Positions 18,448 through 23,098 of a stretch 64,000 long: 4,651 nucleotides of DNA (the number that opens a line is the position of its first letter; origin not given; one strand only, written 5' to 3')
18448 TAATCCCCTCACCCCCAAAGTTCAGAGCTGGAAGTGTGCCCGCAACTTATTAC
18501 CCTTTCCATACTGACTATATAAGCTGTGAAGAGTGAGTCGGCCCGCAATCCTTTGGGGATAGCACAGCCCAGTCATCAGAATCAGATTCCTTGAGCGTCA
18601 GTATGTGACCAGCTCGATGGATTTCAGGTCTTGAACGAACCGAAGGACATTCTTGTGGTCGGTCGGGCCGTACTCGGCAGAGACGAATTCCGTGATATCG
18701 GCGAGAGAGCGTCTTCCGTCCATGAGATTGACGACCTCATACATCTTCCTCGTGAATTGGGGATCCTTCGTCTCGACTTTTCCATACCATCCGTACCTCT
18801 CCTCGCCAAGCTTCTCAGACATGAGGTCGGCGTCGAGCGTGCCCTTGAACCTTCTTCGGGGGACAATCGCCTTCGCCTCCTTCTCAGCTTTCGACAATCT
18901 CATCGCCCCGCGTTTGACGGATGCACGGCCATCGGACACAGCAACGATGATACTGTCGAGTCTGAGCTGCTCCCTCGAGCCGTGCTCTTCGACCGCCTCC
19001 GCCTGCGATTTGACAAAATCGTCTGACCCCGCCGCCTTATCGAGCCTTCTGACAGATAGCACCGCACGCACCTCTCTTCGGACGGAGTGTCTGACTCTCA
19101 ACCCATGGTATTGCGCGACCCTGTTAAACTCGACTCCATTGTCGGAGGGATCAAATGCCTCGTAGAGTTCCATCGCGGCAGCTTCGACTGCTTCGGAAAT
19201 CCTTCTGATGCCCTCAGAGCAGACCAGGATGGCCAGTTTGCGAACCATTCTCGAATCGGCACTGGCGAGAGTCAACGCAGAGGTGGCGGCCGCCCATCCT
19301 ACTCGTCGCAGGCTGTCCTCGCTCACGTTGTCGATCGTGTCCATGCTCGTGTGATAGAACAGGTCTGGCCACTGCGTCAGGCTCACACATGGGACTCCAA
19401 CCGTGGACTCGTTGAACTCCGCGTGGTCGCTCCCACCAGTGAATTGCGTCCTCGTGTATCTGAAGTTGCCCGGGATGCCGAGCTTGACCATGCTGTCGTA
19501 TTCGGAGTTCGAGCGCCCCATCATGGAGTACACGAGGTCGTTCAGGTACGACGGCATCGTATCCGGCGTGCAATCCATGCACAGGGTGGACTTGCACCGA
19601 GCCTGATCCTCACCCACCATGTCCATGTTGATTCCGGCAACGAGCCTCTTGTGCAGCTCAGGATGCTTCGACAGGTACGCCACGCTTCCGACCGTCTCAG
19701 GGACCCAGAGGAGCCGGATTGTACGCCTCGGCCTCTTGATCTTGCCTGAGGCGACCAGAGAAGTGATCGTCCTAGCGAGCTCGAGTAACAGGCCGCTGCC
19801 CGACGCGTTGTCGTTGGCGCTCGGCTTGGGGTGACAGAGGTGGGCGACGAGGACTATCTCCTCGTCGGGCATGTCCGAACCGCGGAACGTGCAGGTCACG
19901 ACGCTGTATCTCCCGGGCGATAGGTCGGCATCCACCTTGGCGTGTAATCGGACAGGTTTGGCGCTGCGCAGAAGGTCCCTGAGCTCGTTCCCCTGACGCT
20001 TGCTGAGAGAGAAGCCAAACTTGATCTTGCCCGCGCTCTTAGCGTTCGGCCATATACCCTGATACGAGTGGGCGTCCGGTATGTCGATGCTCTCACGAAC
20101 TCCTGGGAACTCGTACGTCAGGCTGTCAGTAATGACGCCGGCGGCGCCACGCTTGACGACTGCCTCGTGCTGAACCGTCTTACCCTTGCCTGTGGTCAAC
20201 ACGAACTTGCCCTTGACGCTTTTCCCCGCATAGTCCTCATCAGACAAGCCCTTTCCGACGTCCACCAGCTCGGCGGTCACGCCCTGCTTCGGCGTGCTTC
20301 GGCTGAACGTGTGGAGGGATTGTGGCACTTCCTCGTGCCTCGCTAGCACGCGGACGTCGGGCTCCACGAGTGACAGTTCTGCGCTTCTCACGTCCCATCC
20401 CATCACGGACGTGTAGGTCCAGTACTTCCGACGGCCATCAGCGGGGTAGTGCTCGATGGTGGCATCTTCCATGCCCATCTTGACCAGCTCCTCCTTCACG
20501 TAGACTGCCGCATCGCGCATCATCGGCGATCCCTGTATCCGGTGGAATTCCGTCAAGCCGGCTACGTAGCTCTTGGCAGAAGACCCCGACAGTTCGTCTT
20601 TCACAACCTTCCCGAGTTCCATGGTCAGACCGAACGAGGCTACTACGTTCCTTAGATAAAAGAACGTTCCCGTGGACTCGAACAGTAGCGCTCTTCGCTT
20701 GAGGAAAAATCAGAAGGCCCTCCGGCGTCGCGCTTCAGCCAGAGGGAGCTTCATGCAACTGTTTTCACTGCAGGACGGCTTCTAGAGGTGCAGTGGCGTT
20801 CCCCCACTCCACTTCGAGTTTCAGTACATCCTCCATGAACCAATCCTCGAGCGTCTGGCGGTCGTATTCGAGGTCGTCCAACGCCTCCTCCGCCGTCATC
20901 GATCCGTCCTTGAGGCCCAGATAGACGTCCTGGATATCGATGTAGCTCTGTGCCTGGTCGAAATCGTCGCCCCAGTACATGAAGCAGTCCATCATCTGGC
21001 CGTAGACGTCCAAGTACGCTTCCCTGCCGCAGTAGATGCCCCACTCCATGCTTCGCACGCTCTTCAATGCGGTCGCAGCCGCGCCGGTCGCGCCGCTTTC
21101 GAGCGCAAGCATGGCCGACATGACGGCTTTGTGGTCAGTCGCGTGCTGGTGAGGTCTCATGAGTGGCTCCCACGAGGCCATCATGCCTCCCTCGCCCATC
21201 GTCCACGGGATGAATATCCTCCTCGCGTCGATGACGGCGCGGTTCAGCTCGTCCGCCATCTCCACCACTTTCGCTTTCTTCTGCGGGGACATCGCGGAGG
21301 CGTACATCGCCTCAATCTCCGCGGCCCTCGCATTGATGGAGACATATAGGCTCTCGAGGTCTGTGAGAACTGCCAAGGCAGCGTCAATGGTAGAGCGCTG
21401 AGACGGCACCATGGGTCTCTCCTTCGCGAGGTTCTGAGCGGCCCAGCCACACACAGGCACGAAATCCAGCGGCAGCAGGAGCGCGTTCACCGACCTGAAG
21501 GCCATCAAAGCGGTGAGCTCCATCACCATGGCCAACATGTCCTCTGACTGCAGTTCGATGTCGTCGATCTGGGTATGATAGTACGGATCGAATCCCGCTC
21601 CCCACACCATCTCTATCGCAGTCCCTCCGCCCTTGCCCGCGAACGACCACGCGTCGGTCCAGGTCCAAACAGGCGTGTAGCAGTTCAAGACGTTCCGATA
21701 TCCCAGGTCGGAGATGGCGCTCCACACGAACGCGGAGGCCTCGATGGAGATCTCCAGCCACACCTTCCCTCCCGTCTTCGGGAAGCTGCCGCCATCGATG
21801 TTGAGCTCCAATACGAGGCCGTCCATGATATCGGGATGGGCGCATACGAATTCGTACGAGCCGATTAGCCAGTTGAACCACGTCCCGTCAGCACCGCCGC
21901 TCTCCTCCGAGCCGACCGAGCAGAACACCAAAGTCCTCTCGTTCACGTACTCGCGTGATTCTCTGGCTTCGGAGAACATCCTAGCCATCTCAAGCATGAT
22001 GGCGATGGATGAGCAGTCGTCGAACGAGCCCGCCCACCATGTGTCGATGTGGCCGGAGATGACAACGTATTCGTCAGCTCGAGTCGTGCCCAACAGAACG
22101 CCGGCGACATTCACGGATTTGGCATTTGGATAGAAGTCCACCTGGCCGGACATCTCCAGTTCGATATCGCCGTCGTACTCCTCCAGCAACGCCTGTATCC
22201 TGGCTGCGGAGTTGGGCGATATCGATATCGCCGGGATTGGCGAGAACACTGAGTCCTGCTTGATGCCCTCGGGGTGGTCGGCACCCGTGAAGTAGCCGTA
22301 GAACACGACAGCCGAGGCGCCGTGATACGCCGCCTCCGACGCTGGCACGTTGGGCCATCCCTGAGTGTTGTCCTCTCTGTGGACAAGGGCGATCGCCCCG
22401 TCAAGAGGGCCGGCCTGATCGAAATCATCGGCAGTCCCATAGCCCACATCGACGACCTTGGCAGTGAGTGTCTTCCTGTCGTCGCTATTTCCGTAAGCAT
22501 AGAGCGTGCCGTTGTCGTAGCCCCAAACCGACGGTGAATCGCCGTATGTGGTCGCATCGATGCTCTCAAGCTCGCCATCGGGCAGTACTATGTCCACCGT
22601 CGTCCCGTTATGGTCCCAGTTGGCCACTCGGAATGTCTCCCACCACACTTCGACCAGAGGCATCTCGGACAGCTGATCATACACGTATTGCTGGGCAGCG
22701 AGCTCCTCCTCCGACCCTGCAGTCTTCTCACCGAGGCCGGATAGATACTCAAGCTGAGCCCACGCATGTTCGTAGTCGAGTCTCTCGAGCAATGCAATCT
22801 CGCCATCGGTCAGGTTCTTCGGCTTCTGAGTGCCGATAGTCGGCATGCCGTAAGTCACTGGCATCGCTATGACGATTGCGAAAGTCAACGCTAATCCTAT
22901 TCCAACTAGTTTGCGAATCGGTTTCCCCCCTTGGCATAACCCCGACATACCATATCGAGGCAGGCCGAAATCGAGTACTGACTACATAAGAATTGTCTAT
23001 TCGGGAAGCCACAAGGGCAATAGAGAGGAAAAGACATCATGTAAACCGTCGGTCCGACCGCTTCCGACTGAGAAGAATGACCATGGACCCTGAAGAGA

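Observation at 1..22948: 23-kb extracellular proteolysis island: two C11, one S8, two M28/PA peptidases and a PHP phosphoesterase flanking a complete peptide ABC importer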

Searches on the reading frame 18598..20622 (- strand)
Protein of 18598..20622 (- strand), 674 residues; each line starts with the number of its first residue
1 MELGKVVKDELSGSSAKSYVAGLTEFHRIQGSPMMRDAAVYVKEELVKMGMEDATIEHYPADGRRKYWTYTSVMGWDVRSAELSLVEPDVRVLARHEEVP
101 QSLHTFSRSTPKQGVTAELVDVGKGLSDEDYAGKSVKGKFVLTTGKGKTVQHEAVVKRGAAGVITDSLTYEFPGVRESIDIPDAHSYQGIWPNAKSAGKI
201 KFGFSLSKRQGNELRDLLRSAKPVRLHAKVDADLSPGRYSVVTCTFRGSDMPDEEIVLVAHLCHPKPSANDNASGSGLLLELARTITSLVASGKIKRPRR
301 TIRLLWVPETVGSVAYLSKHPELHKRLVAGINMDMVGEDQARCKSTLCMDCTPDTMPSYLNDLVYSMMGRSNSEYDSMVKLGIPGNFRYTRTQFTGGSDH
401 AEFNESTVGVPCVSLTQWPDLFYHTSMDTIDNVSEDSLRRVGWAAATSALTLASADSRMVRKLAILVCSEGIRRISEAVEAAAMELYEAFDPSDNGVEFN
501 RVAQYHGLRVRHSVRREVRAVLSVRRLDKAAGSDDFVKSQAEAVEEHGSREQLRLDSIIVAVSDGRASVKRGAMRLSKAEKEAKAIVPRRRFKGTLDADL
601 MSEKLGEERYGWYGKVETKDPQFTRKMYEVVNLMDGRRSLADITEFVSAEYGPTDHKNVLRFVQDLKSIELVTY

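Call 3: search_protein_families(library=pfam, proteins=[window:18598-20622:-], max_evalue=0.01)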
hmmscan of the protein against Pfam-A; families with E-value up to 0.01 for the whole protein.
window:18598-20622:- (674 aa): 4 families
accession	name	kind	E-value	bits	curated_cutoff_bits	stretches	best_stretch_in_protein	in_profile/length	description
PF16254.10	DUF4910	-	7.3e-22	77.8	26.6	1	72-440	13-232/247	Domain of unknown function (DUF4910)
PF04389.22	Peptidase_M28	-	1.1e-21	77.8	21.3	1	244-447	4-191/193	Peptidase family M28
PF16221.11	HTH_47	-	0.0018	18.2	27.1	1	609-650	16-59/78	winged helix-turn-helix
PF05402.18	PqqD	-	0.0025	18.5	23.4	1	629-672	21-67/67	Coenzyme PQQ synthesis protein D (PqqD)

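Call 19: search_protein_families(library=ncbifam, proteins=[window:18598-20622:-], max_evalue=0.01)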
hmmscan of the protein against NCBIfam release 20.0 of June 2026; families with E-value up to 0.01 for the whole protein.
window:18598-20622:- (674 aa): 2 families
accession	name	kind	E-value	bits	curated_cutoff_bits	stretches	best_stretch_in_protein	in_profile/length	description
NF045908.1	AminopepLapALeg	equivalog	1.1e-06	27.7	600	1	240-453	193-394/396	aminopeptidase LapA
NF050149.1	RiPP_bind_ApyI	equivalog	0.0099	15.2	200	0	628-673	216-259/260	RiPP maturation protein ApyI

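Call 25: search_solved_structures(query=window:18598-20622:-, max_evalue=0.01, show_alignments=2)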
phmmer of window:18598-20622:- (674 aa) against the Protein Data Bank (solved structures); distinct sequences matched with E-value up to 0.01: 24.
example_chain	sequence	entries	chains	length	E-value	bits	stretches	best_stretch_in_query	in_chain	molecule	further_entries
3k9t_A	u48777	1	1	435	2.3e-09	39.5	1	199-339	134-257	putative peptidase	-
2ek8_A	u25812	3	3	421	1e-08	37.4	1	110-446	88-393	Aminopeptidase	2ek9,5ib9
6hc6_A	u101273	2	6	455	3.3e-07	32.3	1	109-447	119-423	Aminopeptidase YwaD | Aminopeptidase Y (Arg Lys Leu preference)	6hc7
1cp7_A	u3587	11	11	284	1.6e-05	26.7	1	246-455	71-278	AMINOPEPTIDASE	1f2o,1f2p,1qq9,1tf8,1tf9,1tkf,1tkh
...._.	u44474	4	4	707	3e-05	25.9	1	223-354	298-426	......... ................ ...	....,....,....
5ely_A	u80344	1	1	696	5.4e-05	25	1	238-364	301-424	Glutamate carboxypeptidase 2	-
1z8l_A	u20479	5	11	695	5.5e-05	25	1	238-364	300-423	Glutamate carboxypeptidase II | Glutamate carboxypeptidase 2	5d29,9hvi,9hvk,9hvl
2c6c_A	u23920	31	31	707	5.6e-05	25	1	238-364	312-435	GLUTAMATE CARBOXYPEPTIDASE II | GLUTAMATE CARBOXYPEPTIDASE 2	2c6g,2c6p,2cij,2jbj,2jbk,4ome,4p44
2xef_A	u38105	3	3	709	5.7e-05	25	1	238-364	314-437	GLUTAMATE CARBOXYPEPTIDASE 2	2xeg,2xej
2oot_A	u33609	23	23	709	5.7e-05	25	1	238-364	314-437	Glutamate carboxypeptidase 2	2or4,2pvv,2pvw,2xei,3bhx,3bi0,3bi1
3rbu_A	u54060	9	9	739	6.5e-05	24.8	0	238-364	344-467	Glutamate carboxypeptidase 2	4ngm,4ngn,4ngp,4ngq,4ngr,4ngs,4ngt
9hlw_A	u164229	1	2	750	6.8e-05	24.7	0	238-364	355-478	Glutamate carboxypeptidase 2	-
4mcs_A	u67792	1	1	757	9e-05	24.3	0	238-359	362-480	Glutamate carboxypeptidase 2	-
3bxm_A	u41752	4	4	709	0.00023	22.9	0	238-364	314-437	Glutamate carboxypeptidase 2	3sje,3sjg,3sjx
5f09_A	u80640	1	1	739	0.00027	22.7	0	238-364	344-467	Glutamate carboxypeptidase 2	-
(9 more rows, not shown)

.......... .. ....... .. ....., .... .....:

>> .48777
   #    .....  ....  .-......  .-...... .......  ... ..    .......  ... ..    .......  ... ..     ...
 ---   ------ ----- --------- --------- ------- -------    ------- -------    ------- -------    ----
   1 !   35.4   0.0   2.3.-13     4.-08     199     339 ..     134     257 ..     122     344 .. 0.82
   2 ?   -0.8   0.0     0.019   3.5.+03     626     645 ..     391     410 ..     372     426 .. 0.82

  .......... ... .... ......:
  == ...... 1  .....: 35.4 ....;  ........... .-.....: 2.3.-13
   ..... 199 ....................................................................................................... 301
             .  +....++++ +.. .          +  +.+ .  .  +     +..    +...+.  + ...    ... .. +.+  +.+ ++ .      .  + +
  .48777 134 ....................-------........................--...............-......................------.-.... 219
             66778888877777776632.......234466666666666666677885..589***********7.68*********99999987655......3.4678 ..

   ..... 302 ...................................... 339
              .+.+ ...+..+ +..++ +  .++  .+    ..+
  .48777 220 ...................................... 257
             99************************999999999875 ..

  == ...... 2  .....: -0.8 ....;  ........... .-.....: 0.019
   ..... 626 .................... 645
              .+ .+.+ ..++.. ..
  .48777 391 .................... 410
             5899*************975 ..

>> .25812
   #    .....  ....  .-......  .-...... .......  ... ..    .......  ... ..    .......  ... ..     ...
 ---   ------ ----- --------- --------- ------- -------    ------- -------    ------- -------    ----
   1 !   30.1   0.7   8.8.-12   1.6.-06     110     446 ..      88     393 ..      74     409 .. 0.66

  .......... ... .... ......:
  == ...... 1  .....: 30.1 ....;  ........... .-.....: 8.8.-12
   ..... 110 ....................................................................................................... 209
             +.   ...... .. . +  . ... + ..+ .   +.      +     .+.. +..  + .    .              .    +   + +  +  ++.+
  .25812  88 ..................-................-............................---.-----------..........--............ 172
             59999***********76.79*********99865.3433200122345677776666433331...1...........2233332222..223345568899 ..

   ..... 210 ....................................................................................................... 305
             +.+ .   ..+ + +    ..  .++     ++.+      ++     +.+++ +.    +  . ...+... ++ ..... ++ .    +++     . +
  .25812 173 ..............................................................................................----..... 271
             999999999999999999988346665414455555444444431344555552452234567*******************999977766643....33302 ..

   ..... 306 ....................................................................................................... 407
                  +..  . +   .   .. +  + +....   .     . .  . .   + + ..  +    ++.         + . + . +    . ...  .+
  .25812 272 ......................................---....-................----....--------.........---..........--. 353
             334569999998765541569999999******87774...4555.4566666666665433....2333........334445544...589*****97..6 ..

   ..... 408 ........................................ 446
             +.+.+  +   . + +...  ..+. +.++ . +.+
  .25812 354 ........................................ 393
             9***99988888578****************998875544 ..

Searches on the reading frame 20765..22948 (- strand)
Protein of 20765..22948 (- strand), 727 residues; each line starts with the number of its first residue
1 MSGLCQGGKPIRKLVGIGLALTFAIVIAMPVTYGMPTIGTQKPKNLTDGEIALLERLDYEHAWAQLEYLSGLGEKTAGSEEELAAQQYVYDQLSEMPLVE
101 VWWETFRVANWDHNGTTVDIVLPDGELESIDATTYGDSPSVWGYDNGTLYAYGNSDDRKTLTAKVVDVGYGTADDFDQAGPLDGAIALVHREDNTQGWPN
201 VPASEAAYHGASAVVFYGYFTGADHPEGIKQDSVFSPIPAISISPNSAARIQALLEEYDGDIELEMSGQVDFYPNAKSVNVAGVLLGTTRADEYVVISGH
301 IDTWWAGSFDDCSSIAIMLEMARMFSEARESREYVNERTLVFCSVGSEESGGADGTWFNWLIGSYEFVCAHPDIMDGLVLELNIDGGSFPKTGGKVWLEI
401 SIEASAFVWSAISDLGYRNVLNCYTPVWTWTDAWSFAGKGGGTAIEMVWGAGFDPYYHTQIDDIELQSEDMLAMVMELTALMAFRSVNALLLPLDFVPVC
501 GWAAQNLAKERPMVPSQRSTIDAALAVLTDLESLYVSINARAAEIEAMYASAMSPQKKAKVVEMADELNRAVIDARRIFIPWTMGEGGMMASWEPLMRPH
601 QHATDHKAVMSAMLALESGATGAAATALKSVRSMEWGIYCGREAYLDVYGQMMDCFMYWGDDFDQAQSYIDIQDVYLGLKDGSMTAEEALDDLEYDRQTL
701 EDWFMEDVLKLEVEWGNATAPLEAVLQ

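Call 3: search_protein_families(library=pfam, proteins=[window:20765-22948:-], max_evalue=0.01)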
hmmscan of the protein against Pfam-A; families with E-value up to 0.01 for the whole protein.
window:20765-22948:- (727 aa): 2 families
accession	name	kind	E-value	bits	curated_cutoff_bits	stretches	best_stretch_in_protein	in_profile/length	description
PF04389.22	Peptidase_M28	-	2.4e-16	60.5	21.3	1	280-479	1-189/193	Peptidase family M28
PF02225.27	PA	-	7.2e-05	23.3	23.9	1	162-250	2-94/95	PA domain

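Call 19: search_protein_families(library=ncbifam, proteins=[window:20765-22948:-], max_evalue=0.01)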
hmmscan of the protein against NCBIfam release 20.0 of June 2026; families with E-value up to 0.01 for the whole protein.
window:20765-22948:- (727 aa): 0 families

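Call 26: search_solved_structures(query=window:20765-22948:-, max_evalue=0.01, show_alignments=2)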
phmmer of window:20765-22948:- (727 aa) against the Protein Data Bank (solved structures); distinct sequences matched with E-value up to 0.01: 26.
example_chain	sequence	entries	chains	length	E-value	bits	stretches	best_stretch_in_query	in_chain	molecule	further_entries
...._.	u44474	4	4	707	5.4e-09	37.9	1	278-356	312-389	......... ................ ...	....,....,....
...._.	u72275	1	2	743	1.2e-08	36.8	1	259-358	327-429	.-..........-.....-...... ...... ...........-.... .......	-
6wrv_A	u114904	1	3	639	4.7e-08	34.8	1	275-360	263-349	Transferrin receptor protein 1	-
1de4_C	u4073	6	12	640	4.7e-08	34.8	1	275-360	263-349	TRANSFERRIN RECEPTOR | Transferrin receptor protein 1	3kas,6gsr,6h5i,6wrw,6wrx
3s9l_A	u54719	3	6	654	4.9e-08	34.8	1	275-360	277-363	Transferrin receptor protein 1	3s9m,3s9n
6d03_A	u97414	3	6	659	5.1e-08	34.7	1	275-360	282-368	Transferrin receptor protein 1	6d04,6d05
11rn_A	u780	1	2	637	5.2e-08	34.7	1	275-360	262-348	Transferrin receptor protein 1, serum form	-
11qc_A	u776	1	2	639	5.3e-08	34.7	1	275-360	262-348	Transferrin receptor protein 1, serum form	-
6okd_A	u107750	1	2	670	5.4e-08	34.6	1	275-360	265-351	Transferrin receptor protein 1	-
9gh7_A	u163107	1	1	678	6.2e-08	34.4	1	275-360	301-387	Transferrin receptor protein 1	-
7zqs_B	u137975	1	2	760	8.7e-08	33.9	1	275-360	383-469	Transferrin receptor protein 1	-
1cx8_A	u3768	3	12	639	9.5e-08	33.8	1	275-360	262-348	TRANSFERRIN RECEPTOR PROTEIN | Transferrin receptor protein 1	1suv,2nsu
3iib_A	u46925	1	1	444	1.5e-07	33.2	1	203-339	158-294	Peptidase M28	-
2ek8_A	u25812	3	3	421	1.8e-07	32.9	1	151-351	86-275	Aminopeptidase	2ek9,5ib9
1z8l_A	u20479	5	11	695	1.1e-06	30.3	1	278-355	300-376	Glutamate carboxypeptidase II | Glutamate carboxypeptidase 2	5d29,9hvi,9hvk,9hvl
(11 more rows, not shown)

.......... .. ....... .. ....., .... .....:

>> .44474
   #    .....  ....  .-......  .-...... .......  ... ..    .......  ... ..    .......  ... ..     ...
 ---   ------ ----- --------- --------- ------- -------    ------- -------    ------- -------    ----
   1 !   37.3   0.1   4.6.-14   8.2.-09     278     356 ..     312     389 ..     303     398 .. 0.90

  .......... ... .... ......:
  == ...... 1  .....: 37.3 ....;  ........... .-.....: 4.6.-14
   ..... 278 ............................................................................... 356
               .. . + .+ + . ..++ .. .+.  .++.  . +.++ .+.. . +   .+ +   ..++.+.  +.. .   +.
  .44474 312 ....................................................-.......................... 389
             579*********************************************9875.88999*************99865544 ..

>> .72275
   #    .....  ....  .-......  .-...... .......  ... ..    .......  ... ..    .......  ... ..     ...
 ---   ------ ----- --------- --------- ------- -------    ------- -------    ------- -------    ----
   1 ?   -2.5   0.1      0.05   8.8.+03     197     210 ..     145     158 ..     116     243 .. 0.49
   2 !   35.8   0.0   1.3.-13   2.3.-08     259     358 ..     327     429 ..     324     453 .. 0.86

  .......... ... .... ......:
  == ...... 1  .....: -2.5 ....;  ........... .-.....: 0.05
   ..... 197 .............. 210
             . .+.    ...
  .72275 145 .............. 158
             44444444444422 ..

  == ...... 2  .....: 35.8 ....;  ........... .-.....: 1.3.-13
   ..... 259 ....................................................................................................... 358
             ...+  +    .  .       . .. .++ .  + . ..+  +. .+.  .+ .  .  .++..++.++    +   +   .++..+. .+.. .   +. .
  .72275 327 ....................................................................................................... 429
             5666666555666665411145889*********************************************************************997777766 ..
